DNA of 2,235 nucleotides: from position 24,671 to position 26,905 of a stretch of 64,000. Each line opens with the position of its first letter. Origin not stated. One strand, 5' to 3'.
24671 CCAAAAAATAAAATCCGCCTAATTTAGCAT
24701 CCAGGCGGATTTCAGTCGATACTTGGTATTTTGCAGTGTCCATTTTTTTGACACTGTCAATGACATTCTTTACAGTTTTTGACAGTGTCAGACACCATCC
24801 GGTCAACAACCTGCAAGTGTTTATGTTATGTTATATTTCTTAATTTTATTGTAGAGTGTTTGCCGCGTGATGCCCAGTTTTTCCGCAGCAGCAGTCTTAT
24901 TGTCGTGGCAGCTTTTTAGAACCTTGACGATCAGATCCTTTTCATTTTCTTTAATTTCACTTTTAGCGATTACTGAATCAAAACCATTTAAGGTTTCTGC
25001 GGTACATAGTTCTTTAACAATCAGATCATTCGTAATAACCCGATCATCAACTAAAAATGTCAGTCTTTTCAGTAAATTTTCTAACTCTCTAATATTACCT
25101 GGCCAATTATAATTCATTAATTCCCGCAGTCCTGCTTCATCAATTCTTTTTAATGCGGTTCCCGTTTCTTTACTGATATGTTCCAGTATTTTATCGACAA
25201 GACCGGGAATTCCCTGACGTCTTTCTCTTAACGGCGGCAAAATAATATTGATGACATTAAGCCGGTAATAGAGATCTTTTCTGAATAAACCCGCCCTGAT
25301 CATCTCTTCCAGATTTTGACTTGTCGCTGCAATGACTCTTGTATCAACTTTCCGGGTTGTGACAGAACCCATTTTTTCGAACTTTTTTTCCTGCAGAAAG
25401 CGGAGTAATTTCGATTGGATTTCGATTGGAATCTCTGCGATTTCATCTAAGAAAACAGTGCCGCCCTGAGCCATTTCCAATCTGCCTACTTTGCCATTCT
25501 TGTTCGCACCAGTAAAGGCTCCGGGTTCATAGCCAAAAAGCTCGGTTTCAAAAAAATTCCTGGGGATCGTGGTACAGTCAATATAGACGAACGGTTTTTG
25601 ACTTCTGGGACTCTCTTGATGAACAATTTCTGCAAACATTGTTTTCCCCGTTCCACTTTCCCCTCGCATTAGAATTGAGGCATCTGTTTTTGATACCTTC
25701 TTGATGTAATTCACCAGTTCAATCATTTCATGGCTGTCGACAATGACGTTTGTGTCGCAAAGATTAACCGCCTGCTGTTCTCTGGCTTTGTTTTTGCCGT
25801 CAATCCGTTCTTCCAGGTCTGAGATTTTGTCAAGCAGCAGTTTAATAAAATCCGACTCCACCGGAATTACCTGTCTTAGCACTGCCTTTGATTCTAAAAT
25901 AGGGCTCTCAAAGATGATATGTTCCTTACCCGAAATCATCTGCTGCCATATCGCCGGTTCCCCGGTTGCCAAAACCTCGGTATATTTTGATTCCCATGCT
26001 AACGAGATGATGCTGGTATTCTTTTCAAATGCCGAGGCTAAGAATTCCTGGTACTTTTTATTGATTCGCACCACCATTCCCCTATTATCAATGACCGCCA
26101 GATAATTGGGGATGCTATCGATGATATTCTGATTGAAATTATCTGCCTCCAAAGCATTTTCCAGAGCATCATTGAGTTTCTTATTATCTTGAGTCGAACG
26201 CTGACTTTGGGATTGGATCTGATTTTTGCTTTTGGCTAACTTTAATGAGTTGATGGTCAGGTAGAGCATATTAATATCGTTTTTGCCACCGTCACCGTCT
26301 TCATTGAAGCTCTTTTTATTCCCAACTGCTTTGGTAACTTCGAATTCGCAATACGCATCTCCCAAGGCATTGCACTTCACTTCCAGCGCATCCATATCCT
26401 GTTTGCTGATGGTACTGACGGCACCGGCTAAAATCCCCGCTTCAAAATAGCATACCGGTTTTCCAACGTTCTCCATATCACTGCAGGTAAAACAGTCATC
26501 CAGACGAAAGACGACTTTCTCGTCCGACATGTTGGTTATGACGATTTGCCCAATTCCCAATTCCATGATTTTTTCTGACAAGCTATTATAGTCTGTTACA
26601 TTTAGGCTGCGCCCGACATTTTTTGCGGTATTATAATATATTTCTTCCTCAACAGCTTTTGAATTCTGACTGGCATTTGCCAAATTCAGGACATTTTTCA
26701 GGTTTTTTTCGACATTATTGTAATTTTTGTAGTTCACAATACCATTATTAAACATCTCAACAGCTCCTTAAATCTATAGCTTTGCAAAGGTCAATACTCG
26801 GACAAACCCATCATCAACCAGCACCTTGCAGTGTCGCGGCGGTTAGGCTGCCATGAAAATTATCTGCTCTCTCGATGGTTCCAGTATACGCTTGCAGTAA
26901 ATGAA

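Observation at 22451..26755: Stand-alone acetyl-CoA synthase under a dedicated sigma54/V4R activator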

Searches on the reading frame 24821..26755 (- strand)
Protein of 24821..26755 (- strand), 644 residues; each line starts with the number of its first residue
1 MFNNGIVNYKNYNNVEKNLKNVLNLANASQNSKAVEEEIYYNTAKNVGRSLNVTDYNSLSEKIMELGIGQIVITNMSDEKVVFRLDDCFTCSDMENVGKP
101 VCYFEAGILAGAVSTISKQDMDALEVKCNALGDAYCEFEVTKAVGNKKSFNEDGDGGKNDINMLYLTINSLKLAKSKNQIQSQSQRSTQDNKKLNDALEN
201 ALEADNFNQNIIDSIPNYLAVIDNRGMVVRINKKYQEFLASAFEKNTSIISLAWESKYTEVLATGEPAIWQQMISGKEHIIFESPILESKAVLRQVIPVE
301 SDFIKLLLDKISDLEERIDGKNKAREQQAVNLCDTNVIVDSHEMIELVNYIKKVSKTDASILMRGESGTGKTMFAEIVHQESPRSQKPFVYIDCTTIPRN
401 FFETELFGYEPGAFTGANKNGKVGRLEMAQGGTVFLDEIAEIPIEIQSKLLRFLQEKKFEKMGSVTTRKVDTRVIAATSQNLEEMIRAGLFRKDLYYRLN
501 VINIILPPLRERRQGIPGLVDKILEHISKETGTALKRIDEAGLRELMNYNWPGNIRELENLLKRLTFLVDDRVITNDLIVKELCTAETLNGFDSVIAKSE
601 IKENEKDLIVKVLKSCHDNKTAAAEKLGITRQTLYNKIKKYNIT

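Call 6: search_protein_families(library=pfam, proteins=[window:24821-26755:-])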
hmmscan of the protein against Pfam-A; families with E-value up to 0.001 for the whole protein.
window:24821-26755:- (644 aa): 12 families
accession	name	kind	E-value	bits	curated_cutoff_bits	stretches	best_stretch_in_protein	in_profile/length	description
PF00158.32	Sigma54_activat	-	4.4e-66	222.1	20.2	1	338-504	2-167/168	Sigma-54 interaction domain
PF02830.23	V4R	-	1.5e-20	73.5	31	1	82-141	2-61/62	V4R domain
PF14532.12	Sigma54_activ_2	-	3.6e-20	73.1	25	1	341-509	4-138/138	Sigma-54 interaction domain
PF25601.1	AAA_lid_14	-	2.1e-18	66.3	27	1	510-584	1-75/87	AAA+ ATPase lid domain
PF02954.25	HTH_8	-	7.6e-13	48.4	22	1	603-641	4-42/42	Bacterial regulatory protein, Fis family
PF10702.14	DUF2507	-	8.5e-08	32.7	35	1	36-127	20-111/123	Protein of unknown function (DUF2507)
PF07728.20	AAA_5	-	5.3e-07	30.2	22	1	361-478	2-121/139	AAA domain (dynein-related subfamily)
PF07724.20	AAA_2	-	5.8e-06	26.9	27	1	359-463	4-108/166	AAA domain (Cdc48 subfamily)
PF00004.35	AAA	-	6.6e-06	27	21.2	1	361-486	1-118/131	ATPase family associated with various cellular activities (AAA)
PF01078.27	Mg_chelatase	-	5.7e-05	23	20.3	0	360-458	24-134/207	Magnesium chelatase, subunit ChlI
PF06745.19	ATPase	-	0.00028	20.8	26.6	0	358-393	19-55/231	KaiC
PF18024.7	HTH_50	-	0.00035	20.6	27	0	601-643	8-49/50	Helix-turn-helix domain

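Call 7: search_protein_families(library=ncbifam, proteins=[window:24821-26755:-])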
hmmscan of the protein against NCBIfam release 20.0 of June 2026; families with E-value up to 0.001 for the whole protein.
window:24821-26755:- (644 aa): 31 families (the best 25 are shown)
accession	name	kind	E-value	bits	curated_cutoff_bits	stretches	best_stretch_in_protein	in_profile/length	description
NF041552.1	TF_PrdR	equivalog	2.8e-110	369.3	795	1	195-642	122-577/577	sigma-54 dependent transcriptional regulator PrdR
TIGR01817.1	nifA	equivalog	3.3e-95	319.8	528.85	1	313-580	175-439/534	nif-specific transcriptional activator NifA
TIGR02915.1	PEP_resp_reg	equivalog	2.6e-93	313.3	502.6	1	298-643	103-444/445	PEP-CTERM-box response regulator transcription factor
TIGR01818.1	ntrC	equivalog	1.5e-90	304.2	558.6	1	320-587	119-385/463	nitrogen regulation protein NR(I)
NF008469.0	PRK11361.1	equivalog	3.1e-87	293.2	714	1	298-644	106-457/461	acetoacetate metabolism transcriptional regulator AtoC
NF038308.1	RNA_repair_RtcR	equivalog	1.6e-85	287.9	650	1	201-642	46-517/530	RNA repair transcriptional activator RtcR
NF049963.1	RespRegFlgRCampy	domain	4.6e-85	286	750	1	322-643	121-429/429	fla regulon two-component system response regulator FlgR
NF050807.1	TransRegFlbDCaul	equivalog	1.5e-83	281.2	750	1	328-642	111-439/454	sigma-54-dependent transcriptional regulator FlbD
NF003451.0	PRK05022.1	equivalog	6.3e-82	275.9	476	1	309-643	163-510/512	nitric oxide reductase transcriptional regulator NorR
NF041906.1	V4R_TF_MobR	exception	2.2e-80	270.7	999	1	336-641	233-544/544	phenol degradation transcriptional regulator MobR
TIGR02329.1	propionate_PrpR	equivalog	1.4e-79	268.1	499.2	1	327-639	204-525/526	propionate catabolism operon regulatory protein PrpR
NF041946.1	LuxO_transreg_Vib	equivalog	4.3e-77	259.8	800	1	296-641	96-460/463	quorum-sensing sigma-54 dependent transcriptional regulator LuxO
NF011953.0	PRK15424.1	equivalog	4.6e-77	259.8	703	1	319-640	203-533/538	propionate catabolism operon regulatory protein PrpR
NF011958.0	PRK15429.1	equivalog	9.6e-76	255.8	830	1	307-643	349-686/692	formate hydrogenlyase transcriptional activator FlhA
NF008176.1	PRK10923.1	equivalog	4.8e-74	249.6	620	1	322-586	126-388/469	nitrogen regulation protein NR(I)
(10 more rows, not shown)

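Call 41: search_solved_structures(query=window:24824-26755:-, max_evalue=0.001)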
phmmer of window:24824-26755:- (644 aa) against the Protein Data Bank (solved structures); distinct sequences matched with E-value up to 0.001: 38.
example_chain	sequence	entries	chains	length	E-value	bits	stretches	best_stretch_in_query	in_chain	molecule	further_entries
4l4u_A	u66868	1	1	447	1.9e-70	241.5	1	326-643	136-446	Transcriptional regulator (NtrC family)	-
9qq6_C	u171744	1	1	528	3.4e-69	237.3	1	304-640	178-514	Nif-specific regulatory protein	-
1ojl_A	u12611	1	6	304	1.7e-66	228.4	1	337-639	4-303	TRANSCRIPTIONAL REGULATORY PROTEIN ZRAR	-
8p53_C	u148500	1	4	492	3.6e-65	224.1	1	330-570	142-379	Transcriptional regulator FleQ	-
6jdl_A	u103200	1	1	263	2.9e-64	221.1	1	346-569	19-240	Nitrogen assimilation regulatory protein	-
6jdi_A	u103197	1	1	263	2.9e-64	221.1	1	346-569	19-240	Nitrogen assimilation regulatory protein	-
5exp_A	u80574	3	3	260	4.8e-64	220.3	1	346-568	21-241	Transcriptional regulator FleQ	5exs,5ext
5exx_A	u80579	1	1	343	5e-64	220.3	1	346-570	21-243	Transcriptional regulator FleQ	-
8pb9_D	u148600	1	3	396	5.1e-64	220.3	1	330-568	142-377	Transcriptional regulator FleQ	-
7ejw_C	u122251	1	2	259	5.3e-64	220.2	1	346-568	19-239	Transcriptional regulator FleQ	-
6j7e_A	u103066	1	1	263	5.5e-64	220.2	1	346-569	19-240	Nitrogen assimilation regulatory protein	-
4qhs_A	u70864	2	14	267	3.6e-62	214.1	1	337-579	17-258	Flagellar regulatory protein C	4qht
1ny6_A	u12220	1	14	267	1e-61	212.7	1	331-574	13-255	transcriptional regulator (NtrC family)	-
4ly6_A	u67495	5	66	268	1e-61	212.6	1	331-574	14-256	Transcriptional regulator (NtrC family)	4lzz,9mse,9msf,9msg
1ny5_A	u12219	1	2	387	1.5e-61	212.1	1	326-574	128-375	transcriptional regulator (NtrC family)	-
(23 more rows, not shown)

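Call 46: find_homologous_proteins(query=window:24824-26755:-, max_evalue=1e-60)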
Query window:24824-26755:- (644 aa): 5936 proteins with E <= 1e-60 among 8000 candidates; the best 120 are listed.
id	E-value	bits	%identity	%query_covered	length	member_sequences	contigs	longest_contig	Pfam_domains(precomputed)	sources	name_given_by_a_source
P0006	0.0e+0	1413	100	100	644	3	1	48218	PF00158.33,PF07724.21,PF10702.15,PF02830.24,PF25601.2,PF02954.26,PF00004.36,PF14532.13,PF07728.21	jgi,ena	jgi:transcriptional regulator with PAS, ATPase and Fis domain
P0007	0.0e+0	1399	99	100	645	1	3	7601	PF00158.33,PF07724.21,PF10702.15,PF02830.24,PF25601.2,PF02954.26,PF00004.36,PF14532.13,PF07728.21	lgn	-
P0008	0.0e+0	1388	98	100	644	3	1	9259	PF00158.33,PF07724.21,PF10702.15,PF02830.24,PF25601.2,PF02954.26,PF00004.36,PF14532.13,PF07728.21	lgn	-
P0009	0.0e+0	1273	89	100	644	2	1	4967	PF00158.33,PF07724.21,PF10702.15,PF02830.24,PF25601.2,PF02954.26,PF00004.36,PF14532.13,PF07728.21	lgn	-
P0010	0.0e+0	1261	88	100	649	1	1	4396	PF00158.33,PF07724.21,PF10702.15,PF02830.24,PF25601.2,PF02954.26,PF00004.36,PF14532.13,PF07728.21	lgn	-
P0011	0.0e+0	1258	87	100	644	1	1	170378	PF00158.33,PF07724.21,PF10702.15,PF02830.24,PF25601.2,PF02954.26,PF00004.36,PF14532.13,PF07728.21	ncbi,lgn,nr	ncbi:MAG: sigma 54-interacting transcriptional regulator [Acetobacterium woodii]|nr:sigma 54-interac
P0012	0.0e+0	1256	87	100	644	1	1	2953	PF00158.33,PF07724.21,PF10702.15,PF02830.24,PF25601.2,PF02954.26,PF00004.36,PF14532.13,PF07728.21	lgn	-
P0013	0.0e+0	1253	87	100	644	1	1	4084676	PF00158.33,PF07724.21,PF10702.15,PF02830.24,PF25601.2,PF02954.26,PF00004.36,PF14532.13,PF07728.21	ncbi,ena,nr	nr:sigma 54-interacting transcriptional regulator [uncultured Acetobacterium sp.]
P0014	0.0e+0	1235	87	100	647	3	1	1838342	PF00158.33,PF07724.21,PF10702.15,PF02830.24,PF25601.2,PF02954.26,PF00004.36,PF14532.13,PF07728.21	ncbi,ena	-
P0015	0.0e+0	1229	86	100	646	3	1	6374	PF00158.33,PF07724.21,PF10702.15,PF02830.24,PF25601.2,PF02954.26,PF00004.36,PF14532.13,PF07728.21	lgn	-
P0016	0.0e+0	1219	87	100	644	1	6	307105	PF00158.33,PF07724.21,PF10702.15,PF02830.24,PF25601.2,PF02954.26,PF00004.36,PF14532.13,PF07728.21,PF01078.28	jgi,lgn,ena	-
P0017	0.0e+0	1219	87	100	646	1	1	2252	PF00158.33,PF07724.21,PF10702.15,PF02830.24,PF25601.2,PF02954.26,PF00004.36,PF14532.13,PF07728.21,PF01078.28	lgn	-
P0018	0.0e+0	1213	86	100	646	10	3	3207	PF00158.33,PF07724.21,PF10702.15,PF02830.24,PF25601.2,PF02954.26,PF00004.36,PF14532.13,PF07728.21,PF01078.28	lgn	-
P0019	0.0e+0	1212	86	100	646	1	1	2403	PF00158.33,PF07724.21,PF10702.15,PF02830.24,PF25601.2,PF02954.26,PF00004.36,PF14532.13,PF07728.21,PF01078.28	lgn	-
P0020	0.0e+0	1197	84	100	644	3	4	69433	PF00158.33,PF07724.21,PF10702.15,PF02830.24,PF25601.2,PF02954.26,PF00004.36,PF14532.13,PF07728.21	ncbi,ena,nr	ncbi:MAG: Fis family transcriptional regulator [Firmicutes bacterium HGW-Firmicutes-4]|nr:MAG: Fis f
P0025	5.6e-296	1001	70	100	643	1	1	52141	PF13173.13,PF06745.20,PF00158.33,PF07724.21,PF10702.15,PF02830.24,PF25601.2,PF02954.26,PF00004.36,PF14532.13,PF07728.21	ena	-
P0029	2.1e-282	956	67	100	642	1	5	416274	PF13173.13,PF00158.33,PF07724.21,PF10702.15,PF02830.24,PF25601.2,PF02954.26,PF00004.36,PF14532.13,PF07728.21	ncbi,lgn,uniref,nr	ncbi:MAG: sigma 54-interacting transcriptional regulator [Acetobacterium sp.]|uniref:sigma 54-intera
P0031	2.6e-268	910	65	100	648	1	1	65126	PF00158.33,PF07724.21,PF10702.15,PF02830.24,PF25601.2,PF02954.26,PF00004.36,PF14532.13,PF07728.21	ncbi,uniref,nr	ncbi:sigma 54-interacting transcriptional regulator [Clostridium sp. DJ247]|uniref:sigma 54-interact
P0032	6.6e-220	750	56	98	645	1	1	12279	PF00158.33,PF10702.15,PF02830.24,PF25601.2,PF02954.26,PF18024.8,PF00004.36,PF14532.13,PF07728.21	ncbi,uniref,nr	ncbi:sigma 54-interacting transcriptional regulator [Thermohalobacter berrensis]|uniref:Fis family t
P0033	2.1e-218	745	56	98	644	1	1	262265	PF00158.33,PF02830.24,PF25601.2,PF02954.26,PF00004.36,PF14532.13,PF07728.21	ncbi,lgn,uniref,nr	ncbi:sigma 54-interacting transcriptional regulator [Alkaliphilus transvaalensis]|uniref:sigma 54-in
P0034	4.8e-216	737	56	98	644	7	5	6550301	PF00158.33,PF07724.21,PF02830.24,PF25601.2,PF02954.26,PF18024.8,PF14532.13,PF07728.21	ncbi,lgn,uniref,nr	ncbi:transcriptional regulator with PAS, ATPase and Fis domain [Clostridium saccharoperbutylacetonic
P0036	3.2e-214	731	55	98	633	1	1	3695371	PF00158.33,PF07724.21,PF10702.15,PF02830.24,PF25601.2,PF02954.26,PF00004.36,PF14532.13,PF07728.21,PF01078.28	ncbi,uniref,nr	ncbi:sigma 54-interacting transcriptional regulator [Alkalicella caledoniensis]|uniref:Sigma 54-inte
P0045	3.3e-207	708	53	98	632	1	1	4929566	PF00158.33,PF07724.21,PF02830.24,PF25601.2,PF02954.26,PF18024.8,PF00004.36,PF14532.13,PF07728.21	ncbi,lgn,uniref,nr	ncbi:sigma54 specific transcriptional regulator, Fis family [Alkaliphilus metalliredigens QYMF]|unir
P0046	1.1e-205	703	52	99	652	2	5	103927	PF00158.33,PF07724.21,PF02830.24,PF25601.2,PF02954.26,PF18024.8,PF00004.36,PF14532.13,PF07728.21,PF01078.28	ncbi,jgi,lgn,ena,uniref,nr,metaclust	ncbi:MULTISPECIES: sigma 54-interacting transcriptional regulator [unclassified Candidatus Frackibac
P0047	5.2e-204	697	51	100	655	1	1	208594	PF00004.36,PF03193.23,PF14532.13,PF07728.21,PF00158.33,PF07724.21,PF02830.24,PF25601.2,PF02954.26,PF08448.17,PF00989.32,PF01078.28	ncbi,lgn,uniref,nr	ncbi:sigma 54-interacting transcriptional regulator [Selenihalanaerobacter shriftii]|uniref:Transcri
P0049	2.0e-103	365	35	98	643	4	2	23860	PF13188.14,PF00158.33,PF02830.24,PF25601.2,PF02954.26,PF08448.17,PF00989.32,PF14532.13,PF07728.21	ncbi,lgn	-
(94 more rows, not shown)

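Call 47: find_encoding_contigs(protein=P0029, flank=6000, max_places=2)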
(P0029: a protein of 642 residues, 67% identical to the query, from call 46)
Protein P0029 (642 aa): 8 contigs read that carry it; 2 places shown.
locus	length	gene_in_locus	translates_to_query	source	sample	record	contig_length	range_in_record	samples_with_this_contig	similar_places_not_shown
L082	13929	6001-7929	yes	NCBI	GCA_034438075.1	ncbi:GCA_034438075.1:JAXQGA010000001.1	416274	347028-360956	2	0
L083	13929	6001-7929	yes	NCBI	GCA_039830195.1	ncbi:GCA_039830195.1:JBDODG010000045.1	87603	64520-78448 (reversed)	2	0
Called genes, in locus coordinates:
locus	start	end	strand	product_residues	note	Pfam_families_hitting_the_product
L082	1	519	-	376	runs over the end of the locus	PF13506:Glyco_transf_21, PF00535:Glycos_transf_2, PF10111:Glyco_tranf_2_2 (weak), PF13641:Glyco_tranf_2_3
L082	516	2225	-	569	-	PF00890:FAD_binding_2 (weak), PF01266:DAO (weak), PF01593:Amino_oxidase, PF12831:FAD_oxidored (weak), PF13450:NAD_binding_8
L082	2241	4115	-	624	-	PF00890:FAD_binding_2 (weak), PF01266:DAO (faint), PF01494:FAD_binding_3 (faint), PF01593:Amino_oxidase, PF01946:Thi4 (weak), PF13450:NAD_binding_8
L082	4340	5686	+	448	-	PF10009:DUF2252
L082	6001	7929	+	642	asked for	PF10702:DUF2507 (weak), PF02830:V4R, PF00158:Sigma54_activat, PF14532:Sigma54_activ_2, PF00004:AAA, PF07724:AAA_2 (weak), PF25601:AAA_lid_14, PF02954:HTH_8, +2 more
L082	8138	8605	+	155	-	PF13247:Fer4_11, PF14697:Fer4_21 (weak), PF12838:Fer4_7 (weak), PF13187:Fer4_9 (weak), PF25160:LdpA_Fe-S-bd, PF00037:Fer4, PF12797:Fer4_2 (weak), PF12837:Fer4_6, +5 more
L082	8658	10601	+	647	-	PF03063:Prismane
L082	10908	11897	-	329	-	PF18419:ATP-grasp_6, PF14397:ATPgrasp_ST (faint), PF01071:GARS_A (faint), PF08443:RimK (weak)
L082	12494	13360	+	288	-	PF01226:Form_Nir_trans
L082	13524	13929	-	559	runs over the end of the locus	PF00350:Dynamin_N, PF01926:MMR_HSR1 (weak), PF00009:GTP_EFTU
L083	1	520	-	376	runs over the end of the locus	PF13506:Glyco_transf_21, PF00535:Glycos_transf_2, PF10111:Glyco_tranf_2_2 (weak), PF13641:Glyco_tranf_2_3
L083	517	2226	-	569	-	PF00890:FAD_binding_2 (weak), PF01266:DAO (weak), PF01593:Amino_oxidase, PF12831:FAD_oxidored (weak), PF13450:NAD_binding_8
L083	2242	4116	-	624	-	PF00890:FAD_binding_2 (weak), PF01266:DAO (faint), PF01494:FAD_binding_3 (weak), PF01593:Amino_oxidase, PF01946:Thi4 (weak), PF13450:NAD_binding_8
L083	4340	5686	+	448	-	PF10009:DUF2252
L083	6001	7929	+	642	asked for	PF10702:DUF2507 (weak), PF02830:V4R, PF00158:Sigma54_activat, PF14532:Sigma54_activ_2, PF00004:AAA, PF07724:AAA_2 (weak), PF25601:AAA_lid_14, PF02954:HTH_8, +2 more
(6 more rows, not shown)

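Call 48: find_encoding_contigs(protein=P0034, flank=6000, max_places=1)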
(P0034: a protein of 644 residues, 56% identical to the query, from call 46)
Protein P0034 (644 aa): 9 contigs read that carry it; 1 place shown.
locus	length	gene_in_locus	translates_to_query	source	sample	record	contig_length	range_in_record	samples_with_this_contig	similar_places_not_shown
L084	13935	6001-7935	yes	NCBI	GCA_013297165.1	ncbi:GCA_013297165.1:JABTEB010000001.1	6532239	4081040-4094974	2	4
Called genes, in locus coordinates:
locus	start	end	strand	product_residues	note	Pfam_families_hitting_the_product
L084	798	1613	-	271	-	PF00106:adh_short, PF01370:Epimerase, PF04321:RmlD_sub_bind (faint), PF08659:KR, PF13561:adh_short_C2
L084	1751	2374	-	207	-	PF14196:ATC_hydrolase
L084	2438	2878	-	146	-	PF12802:MarR_2 (weak), PF01047:MarR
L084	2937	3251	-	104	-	PF08282:Hydrolase_3, PF12642:TpcC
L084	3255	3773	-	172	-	PF00358:PTS_EIIA_1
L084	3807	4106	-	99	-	PF02255:PTS_IIA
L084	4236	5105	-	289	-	PF01418:HTH_6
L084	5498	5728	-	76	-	-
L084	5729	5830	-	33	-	-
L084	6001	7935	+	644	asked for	PF02830:V4R, PF00158:Sigma54_activat, PF14532:Sigma54_activ_2, PF07724:AAA_2 (weak), PF07728:AAA_5, PF25601:AAA_lid_14, PF02954:HTH_8, PF18024:HTH_50 (weak)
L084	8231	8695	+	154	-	PF13237:Fer4_10 (weak), PF13247:Fer4_11, PF14697:Fer4_21 (weak), PF25160:LdpA_Fe-S-bd, PF00037:Fer4, PF12797:Fer4_2, PF12837:Fer4_6 (weak), PF12838:Fer4_7, +4 more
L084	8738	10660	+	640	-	PF03063:Prismane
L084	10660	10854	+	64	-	-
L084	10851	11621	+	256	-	PF00142:Fer4_NifH (weak), PF01656:CbiA, PF02374:ArsA_ATPase, PF10609:ParA, PF13614:AAA_31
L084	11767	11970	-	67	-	-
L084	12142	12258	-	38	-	-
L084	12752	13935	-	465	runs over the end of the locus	PF04616:Glyco_hydro_43, PF03422:CBM_6, PF18099:CBM_35_2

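Call 49: find_encoding_contigs(protein=P0045, flank=6000, max_places=1)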
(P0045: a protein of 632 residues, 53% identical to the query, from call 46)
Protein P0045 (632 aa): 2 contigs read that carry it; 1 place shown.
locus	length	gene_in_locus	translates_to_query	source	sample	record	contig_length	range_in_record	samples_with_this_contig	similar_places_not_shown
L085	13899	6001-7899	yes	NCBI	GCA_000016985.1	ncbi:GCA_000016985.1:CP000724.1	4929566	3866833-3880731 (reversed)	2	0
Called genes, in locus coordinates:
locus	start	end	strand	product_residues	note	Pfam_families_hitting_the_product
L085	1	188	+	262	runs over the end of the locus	PF02463:SMC_N (faint), PF03215:Rad17 (faint), PF09818:ABC_ATPase (faint), PF13175:AAA_15 (weak), PF00005:ABC_tran, PF13304:AAA_21 (faint)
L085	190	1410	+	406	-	PF05977:MFS_3, PF07690:MFS_1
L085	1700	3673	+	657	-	PF13307:Helicase_C_2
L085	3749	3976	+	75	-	PF07866:DUF1653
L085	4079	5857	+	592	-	PF08439:Peptidase_M3_N, PF01432:Peptidase_M3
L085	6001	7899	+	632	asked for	PF02830:V4R, PF00158:Sigma54_activat, PF14532:Sigma54_activ_2, PF00004:AAA, PF07724:AAA_2, PF07728:AAA_5 (weak), PF25601:AAA_lid_14, PF02954:HTH_8, +1 more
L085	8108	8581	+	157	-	PF13247:Fer4_11, PF14697:Fer4_21 (weak), PF25160:LdpA_Fe-S-bd, PF12838:Fer4_7, PF12797:Fer4_2 (weak), PF12837:Fer4_6, PF13237:Fer4_10 (weak), PF00037:Fer4, +3 more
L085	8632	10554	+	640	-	PF03063:Prismane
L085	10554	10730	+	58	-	-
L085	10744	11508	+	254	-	PF00142:Fer4_NifH (weak), PF01656:CbiA, PF02374:ArsA_ATPase, PF10609:ParA (weak), PF13614:AAA_31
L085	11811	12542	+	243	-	PF00005:ABC_tran, PF13304:AAA_21 (weak)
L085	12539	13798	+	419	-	PF05975:EcsB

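Call 50: find_encoding_contigs(protein=P0031, flank=6000, max_places=1)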
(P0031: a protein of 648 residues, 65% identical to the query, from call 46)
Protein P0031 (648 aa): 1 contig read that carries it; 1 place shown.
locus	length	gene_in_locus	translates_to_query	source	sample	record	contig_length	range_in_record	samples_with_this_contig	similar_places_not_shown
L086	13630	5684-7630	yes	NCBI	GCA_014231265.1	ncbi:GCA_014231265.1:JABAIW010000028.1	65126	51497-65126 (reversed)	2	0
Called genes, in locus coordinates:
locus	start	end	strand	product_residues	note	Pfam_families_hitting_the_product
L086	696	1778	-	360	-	PF00266:Aminotran_5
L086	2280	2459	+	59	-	-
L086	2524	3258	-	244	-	PF00753:Lactamase_B, PF19583:ODP, PF14597:Lactamase_B_5 (faint)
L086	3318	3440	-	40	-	-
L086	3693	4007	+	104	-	-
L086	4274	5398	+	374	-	PF18915:DUF5667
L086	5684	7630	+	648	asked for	PF10702:DUF2507 (faint), PF02830:V4R, PF00158:Sigma54_activat, PF14532:Sigma54_activ_2, PF00004:AAA (weak), PF07728:AAA_5 (weak), PF25601:AAA_lid_14, PF02954:HTH_8, +1 more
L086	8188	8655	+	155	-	PF13247:Fer4_11, PF14697:Fer4_21 (weak), PF12838:Fer4_7 (weak), PF13187:Fer4_9 (weak), PF25160:LdpA_Fe-S-bd, PF00037:Fer4, PF12797:Fer4_2 (weak), PF13237:Fer4_10 (weak), +6 more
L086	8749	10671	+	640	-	PF03063:Prismane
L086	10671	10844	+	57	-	-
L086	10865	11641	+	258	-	PF00142:Fer4_NifH (faint), PF01656:CbiA, PF02374:ArsA_ATPase, PF10609:ParA (weak), PF13614:AAA_31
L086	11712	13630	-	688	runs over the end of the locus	PF00672:HAMP (weak), PF00015:MCPsignal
